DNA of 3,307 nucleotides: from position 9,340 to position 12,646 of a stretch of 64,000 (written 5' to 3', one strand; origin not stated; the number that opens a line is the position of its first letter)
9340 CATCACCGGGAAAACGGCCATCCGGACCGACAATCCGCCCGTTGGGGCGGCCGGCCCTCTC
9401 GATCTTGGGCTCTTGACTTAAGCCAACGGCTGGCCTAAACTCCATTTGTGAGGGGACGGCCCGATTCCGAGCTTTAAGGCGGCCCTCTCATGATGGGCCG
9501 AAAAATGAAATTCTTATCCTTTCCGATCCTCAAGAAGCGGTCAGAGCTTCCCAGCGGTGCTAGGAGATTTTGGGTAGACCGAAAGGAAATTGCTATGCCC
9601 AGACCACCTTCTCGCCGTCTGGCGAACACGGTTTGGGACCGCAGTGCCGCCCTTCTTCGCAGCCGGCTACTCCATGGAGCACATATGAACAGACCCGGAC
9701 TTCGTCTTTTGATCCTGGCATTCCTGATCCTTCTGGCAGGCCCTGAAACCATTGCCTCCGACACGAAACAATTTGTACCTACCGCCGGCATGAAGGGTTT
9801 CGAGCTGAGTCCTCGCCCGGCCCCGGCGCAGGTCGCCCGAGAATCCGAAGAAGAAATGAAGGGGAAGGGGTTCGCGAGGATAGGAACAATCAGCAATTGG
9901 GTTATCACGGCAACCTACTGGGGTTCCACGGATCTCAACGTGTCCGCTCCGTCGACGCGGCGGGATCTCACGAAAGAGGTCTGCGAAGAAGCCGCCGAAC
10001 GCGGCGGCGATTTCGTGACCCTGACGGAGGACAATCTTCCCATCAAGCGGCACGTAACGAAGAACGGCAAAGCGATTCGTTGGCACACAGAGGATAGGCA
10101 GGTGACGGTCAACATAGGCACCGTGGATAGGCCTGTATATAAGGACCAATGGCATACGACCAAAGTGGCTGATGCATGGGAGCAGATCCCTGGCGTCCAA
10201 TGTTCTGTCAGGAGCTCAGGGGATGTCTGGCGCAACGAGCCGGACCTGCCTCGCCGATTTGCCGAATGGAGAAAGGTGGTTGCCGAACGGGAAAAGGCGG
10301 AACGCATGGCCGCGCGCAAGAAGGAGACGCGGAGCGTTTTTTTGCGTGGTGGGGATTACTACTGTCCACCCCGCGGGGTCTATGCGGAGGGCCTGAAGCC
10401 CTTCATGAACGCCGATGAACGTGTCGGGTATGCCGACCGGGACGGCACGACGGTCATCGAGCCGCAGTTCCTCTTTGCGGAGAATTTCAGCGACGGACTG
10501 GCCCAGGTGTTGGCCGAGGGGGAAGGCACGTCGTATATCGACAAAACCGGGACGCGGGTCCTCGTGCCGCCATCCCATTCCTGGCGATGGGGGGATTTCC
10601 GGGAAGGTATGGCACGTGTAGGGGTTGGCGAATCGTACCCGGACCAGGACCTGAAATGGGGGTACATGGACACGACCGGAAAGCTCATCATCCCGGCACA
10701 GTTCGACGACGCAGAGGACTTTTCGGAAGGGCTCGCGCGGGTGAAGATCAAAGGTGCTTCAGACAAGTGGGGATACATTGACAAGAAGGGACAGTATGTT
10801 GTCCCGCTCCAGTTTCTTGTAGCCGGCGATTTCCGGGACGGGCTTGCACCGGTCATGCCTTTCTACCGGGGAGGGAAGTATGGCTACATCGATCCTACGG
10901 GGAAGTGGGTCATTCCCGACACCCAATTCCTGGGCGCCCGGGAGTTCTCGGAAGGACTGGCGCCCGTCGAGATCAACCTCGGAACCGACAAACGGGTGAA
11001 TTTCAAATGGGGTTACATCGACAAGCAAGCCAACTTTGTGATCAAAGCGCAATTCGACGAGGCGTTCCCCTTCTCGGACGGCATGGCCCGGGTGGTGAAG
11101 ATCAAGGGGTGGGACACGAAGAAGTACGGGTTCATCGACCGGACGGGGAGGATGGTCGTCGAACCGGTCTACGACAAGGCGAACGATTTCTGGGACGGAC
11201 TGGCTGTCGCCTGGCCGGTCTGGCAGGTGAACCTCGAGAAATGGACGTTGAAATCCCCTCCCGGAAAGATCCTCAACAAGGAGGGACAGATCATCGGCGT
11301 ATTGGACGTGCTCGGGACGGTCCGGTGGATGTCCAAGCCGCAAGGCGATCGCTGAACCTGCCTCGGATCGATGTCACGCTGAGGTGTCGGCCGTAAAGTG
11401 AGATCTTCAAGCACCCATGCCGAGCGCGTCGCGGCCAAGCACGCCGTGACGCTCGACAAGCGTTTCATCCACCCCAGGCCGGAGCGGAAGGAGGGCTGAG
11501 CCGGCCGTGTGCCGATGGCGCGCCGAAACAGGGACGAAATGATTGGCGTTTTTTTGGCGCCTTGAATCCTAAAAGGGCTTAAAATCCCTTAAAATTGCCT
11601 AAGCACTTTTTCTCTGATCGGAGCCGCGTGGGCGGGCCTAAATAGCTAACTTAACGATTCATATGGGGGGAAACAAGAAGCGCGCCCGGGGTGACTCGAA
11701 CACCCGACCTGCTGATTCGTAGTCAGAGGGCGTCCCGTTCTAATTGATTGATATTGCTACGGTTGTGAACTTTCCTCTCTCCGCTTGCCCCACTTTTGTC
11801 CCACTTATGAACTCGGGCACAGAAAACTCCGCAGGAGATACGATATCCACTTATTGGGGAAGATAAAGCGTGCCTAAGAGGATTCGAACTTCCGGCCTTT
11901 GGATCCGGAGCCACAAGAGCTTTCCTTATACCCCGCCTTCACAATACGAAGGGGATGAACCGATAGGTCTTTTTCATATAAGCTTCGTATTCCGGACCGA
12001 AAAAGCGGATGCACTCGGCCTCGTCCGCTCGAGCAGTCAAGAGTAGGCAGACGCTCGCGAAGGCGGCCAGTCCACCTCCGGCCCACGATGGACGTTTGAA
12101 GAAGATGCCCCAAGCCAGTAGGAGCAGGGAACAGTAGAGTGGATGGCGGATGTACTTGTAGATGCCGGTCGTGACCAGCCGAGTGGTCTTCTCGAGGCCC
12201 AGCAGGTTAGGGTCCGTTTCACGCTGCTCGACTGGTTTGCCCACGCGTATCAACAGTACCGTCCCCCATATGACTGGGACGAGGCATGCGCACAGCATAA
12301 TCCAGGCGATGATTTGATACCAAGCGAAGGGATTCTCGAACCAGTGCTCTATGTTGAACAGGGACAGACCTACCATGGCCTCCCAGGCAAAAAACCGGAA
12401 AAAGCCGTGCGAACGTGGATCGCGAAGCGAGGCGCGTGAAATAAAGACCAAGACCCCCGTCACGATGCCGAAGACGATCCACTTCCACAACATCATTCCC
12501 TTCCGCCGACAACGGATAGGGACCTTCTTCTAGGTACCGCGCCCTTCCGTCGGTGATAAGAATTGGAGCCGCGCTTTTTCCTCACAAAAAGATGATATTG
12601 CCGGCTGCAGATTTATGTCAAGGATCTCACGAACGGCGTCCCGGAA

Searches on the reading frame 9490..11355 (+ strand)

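Call 60: search_protein_families(library=pfam, proteins=[window:9490-11355:+], max_evalue=0.0001)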
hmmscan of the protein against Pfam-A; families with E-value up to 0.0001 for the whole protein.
window:9490-11355:+ (621 aa): 1 family
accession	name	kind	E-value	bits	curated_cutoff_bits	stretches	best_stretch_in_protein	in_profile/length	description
PF14903.11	WG_beta_rep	-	5.9e-61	202.5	25.6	6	390-422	1-33/35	WG containing repeat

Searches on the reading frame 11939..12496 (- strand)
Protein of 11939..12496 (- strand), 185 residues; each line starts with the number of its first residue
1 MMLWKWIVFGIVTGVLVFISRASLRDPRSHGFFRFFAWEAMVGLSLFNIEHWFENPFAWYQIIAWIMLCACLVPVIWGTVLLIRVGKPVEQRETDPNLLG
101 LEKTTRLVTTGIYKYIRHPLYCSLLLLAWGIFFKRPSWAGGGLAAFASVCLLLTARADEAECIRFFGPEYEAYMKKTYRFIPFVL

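Call 60: search_protein_families(library=pfam, proteins=[window:11939-12496:-], max_evalue=0.0001)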
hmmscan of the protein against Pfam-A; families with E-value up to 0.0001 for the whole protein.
window:11939-12496:- (185 aa): 2 families
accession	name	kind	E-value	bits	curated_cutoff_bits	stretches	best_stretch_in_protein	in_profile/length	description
PF04191.18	PEMT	-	6.6e-07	30.2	25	1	102-156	37-91/105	Phospholipid methyltransferase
PF04140.19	ICMT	-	6.1e-05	23.8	24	0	102-127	30-55/95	Isoprenylcysteine carboxyl methyltransferase (ICMT) family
